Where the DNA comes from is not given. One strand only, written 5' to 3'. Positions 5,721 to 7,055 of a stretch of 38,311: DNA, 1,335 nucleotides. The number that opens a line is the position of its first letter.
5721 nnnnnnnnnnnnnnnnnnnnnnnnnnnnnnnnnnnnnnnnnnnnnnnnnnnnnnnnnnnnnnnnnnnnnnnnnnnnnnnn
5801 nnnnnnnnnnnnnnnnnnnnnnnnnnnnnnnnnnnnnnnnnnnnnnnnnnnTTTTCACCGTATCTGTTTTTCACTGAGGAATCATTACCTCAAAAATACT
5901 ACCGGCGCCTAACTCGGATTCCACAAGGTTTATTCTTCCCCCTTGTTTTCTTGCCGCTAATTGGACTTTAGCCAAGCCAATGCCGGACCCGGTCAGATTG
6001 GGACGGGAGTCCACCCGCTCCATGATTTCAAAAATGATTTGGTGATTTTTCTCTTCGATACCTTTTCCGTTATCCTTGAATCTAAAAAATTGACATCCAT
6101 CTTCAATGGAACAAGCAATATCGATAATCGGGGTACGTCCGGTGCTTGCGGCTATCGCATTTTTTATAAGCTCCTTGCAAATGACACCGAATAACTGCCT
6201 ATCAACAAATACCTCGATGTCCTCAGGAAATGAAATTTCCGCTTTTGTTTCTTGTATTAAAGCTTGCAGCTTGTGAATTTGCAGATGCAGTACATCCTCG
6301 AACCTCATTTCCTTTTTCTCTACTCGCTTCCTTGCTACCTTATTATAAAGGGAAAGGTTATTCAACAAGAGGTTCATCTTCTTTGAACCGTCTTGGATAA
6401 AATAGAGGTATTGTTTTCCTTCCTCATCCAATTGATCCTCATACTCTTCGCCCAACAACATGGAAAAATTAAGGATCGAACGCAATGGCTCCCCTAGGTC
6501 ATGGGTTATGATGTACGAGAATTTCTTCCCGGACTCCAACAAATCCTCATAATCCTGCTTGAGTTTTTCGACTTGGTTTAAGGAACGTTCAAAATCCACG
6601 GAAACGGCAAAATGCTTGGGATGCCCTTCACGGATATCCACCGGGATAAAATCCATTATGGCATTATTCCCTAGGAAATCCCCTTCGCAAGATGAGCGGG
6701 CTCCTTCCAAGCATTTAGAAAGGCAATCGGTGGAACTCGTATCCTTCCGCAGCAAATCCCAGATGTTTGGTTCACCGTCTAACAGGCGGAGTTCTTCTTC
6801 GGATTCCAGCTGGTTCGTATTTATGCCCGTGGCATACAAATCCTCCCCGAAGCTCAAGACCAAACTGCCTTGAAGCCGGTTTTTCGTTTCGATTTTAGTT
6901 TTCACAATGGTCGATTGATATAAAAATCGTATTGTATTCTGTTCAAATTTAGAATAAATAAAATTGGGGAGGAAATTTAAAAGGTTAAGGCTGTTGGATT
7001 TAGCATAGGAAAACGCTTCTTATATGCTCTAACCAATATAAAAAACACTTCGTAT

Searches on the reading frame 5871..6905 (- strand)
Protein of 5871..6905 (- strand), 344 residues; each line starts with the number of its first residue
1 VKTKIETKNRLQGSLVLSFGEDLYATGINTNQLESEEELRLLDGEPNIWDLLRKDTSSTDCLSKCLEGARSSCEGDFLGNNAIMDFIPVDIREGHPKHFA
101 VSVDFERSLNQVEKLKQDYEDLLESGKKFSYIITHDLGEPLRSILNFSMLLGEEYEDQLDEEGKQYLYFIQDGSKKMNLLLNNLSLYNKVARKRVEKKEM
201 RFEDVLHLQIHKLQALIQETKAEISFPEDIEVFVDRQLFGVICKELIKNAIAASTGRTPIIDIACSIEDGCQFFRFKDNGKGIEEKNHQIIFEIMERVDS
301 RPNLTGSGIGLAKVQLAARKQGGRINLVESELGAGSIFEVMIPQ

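Call 7: search_protein_families(library=pfam, proteins=[window:5871-6905:-], max_evalue=0.001)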
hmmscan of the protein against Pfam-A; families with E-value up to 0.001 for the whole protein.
window:5871-6905:- (344 aa): 4 families
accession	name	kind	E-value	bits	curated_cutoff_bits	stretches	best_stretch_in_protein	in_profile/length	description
PF02518.31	HATPase_c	-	5.7e-13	49.7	26.4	1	239-343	6-108/111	Histidine kinase-, DNA gyrase B-, and HSP90-like ATPase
PF00512.31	HisKA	-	5e-08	33.3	26.9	1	128-189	4-62/66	His Kinase A (phospho-acceptor) domain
PF14501.12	HATPase_c_5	-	0.00029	21.1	22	1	241-328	8-89/102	GHKL domain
PF13589.12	HATPase_c_3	-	0.00044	20.7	25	1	243-310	7-76/137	Histidine kinase-, DNA gyrase B-, and HSP90-like ATPase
